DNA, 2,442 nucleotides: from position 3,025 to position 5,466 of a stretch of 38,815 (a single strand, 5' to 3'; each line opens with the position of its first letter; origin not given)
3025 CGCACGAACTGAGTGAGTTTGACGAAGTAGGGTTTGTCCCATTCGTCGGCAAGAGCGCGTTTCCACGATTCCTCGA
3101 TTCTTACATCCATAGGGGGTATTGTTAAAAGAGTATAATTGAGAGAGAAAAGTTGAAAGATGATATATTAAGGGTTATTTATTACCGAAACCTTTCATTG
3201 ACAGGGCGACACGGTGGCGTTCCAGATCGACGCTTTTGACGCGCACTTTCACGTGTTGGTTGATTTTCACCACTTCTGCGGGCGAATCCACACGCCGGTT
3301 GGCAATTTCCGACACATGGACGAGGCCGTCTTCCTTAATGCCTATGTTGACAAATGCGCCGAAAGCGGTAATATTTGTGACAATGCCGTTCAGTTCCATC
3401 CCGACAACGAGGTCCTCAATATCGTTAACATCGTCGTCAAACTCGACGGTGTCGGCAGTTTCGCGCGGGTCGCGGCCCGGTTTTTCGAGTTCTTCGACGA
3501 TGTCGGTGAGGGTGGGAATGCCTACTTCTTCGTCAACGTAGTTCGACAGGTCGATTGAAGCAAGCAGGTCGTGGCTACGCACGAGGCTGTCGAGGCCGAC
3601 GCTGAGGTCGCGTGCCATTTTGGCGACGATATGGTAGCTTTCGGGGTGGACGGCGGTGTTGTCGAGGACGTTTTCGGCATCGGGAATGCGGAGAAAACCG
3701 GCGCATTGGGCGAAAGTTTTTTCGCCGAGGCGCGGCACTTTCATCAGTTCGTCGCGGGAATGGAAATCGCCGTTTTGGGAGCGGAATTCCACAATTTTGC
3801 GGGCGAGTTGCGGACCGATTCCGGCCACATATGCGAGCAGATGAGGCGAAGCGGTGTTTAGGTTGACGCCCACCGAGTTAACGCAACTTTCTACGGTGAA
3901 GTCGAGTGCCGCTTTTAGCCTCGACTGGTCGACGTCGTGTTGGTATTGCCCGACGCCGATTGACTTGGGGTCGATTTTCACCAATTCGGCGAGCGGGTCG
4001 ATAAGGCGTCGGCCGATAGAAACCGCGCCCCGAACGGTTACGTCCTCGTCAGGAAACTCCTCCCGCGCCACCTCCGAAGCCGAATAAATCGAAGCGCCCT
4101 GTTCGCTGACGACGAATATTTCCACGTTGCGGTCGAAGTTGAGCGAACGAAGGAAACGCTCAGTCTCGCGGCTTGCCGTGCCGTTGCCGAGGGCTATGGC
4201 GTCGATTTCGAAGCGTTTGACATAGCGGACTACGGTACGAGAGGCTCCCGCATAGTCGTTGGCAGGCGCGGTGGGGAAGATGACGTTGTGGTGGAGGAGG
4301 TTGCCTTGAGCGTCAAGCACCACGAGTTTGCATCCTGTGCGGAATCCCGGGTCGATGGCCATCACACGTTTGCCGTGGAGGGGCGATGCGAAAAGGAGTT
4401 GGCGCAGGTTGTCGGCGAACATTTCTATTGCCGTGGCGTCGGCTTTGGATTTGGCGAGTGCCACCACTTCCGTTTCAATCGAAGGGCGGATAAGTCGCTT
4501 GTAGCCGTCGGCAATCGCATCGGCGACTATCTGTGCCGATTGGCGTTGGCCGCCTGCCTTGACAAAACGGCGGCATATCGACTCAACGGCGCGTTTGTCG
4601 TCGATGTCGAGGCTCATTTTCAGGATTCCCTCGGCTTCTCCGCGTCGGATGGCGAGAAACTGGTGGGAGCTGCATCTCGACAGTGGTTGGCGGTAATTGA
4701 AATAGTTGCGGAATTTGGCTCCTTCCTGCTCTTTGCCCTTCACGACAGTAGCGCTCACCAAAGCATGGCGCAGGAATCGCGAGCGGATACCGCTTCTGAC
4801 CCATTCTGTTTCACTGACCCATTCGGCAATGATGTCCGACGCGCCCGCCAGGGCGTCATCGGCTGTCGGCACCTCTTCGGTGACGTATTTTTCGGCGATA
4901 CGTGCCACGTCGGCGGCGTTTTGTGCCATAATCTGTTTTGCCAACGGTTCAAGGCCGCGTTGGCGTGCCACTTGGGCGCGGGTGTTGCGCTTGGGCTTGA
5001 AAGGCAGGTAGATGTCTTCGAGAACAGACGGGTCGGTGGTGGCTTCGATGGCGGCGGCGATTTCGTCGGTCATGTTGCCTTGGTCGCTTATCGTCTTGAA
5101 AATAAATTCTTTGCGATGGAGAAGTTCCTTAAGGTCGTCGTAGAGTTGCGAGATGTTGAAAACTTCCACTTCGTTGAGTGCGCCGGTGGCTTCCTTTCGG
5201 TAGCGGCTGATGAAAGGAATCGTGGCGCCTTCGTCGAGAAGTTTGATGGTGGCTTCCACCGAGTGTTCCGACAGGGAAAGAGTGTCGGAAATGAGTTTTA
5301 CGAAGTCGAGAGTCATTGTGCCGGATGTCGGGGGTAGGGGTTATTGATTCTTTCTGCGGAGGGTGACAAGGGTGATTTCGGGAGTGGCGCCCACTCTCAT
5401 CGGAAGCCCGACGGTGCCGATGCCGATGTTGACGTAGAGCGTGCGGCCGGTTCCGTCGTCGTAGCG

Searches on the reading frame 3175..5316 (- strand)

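Call 15: search_protein_families(library=pfam, proteins=[window:3175-5316:-])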
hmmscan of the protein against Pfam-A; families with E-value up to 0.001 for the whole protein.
window:3175-5316:- (713 aa): 11 families
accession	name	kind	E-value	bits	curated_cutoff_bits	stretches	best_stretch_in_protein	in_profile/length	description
PF16921.10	Tex_YqgF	-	2e-47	161.2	27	1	316-438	1-125/126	Tex protein YqgF-like domain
PF22706.1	Tex_central_region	-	7.6e-31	107.9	27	1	135-300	4-178/178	Tex central region-like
PF12836.13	HHH_3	-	1.1e-28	99.5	27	1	479-543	1-65/65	Helix-hairpin-helix motif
PF09371.15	Tex_N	-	1.6e-25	89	32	1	5-76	3-74/75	Tex-like protein N-terminal domain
PF17674.7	HHH_9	-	7.4e-25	88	23.1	1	549-618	1-70/70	HHH domain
PF00575.29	S1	-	2.6e-18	66.6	22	1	638-708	4-74/74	S1 RNA binding domain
PF14635.12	HHH_7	-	4.8e-10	40.2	27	1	452-545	5-104/104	Helix-hairpin-helix motif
PF23459.1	S1_RRP5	-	5.7e-07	30.5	27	1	639-706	4-71/72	RRP5 S1 domain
PF14639.11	YqgF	-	2.2e-05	24.8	35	1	396-446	97-147/150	Holliday-junction resolvase-like of SPT6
PF03934.19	T2SSK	-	5.9e-05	23.8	24.2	1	484-532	1-49/63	Type II secretion system (T2SS), protein K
PF00633.29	HHH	-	8.7e-05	22.6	24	0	485-511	4-30/30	Helix-hairpin-helix motif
